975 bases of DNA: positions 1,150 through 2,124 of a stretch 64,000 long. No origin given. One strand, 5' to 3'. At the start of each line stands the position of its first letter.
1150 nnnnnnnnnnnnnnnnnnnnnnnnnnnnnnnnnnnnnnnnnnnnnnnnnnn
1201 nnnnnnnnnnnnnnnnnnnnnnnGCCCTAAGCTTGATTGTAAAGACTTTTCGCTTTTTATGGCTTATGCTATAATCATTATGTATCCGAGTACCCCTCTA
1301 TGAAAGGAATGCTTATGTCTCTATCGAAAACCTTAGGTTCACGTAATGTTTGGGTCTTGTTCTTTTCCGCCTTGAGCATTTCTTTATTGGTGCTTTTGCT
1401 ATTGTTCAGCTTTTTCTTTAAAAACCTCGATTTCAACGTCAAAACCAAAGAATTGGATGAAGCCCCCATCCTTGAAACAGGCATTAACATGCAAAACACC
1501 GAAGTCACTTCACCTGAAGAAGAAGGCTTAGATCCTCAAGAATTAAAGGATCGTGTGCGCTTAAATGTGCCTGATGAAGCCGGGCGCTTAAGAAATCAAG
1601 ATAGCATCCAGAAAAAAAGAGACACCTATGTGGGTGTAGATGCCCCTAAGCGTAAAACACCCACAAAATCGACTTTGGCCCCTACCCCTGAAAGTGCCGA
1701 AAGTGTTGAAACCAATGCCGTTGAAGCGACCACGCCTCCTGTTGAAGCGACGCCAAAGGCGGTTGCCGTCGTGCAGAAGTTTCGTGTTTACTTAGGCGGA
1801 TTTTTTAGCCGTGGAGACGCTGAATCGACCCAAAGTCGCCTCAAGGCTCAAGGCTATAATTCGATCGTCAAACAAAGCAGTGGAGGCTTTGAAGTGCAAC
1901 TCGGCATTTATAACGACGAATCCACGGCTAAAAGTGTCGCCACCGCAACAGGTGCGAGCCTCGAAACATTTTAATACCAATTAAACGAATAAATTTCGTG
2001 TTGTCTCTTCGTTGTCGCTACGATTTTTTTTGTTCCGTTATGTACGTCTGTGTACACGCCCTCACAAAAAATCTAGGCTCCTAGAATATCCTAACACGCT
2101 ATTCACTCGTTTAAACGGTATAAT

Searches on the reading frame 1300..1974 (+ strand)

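Call 96: search_protein_families(library=pfam, proteins=[window:1300-1974:+], max_evalue=0.0001)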
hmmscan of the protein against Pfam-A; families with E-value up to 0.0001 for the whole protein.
window:1300-1974:+ (224 aa): 1 family
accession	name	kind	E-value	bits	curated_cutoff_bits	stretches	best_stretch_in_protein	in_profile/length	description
PF05036.18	SPOR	-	2e-07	31.7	21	0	158-191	41-75/76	SPOR domain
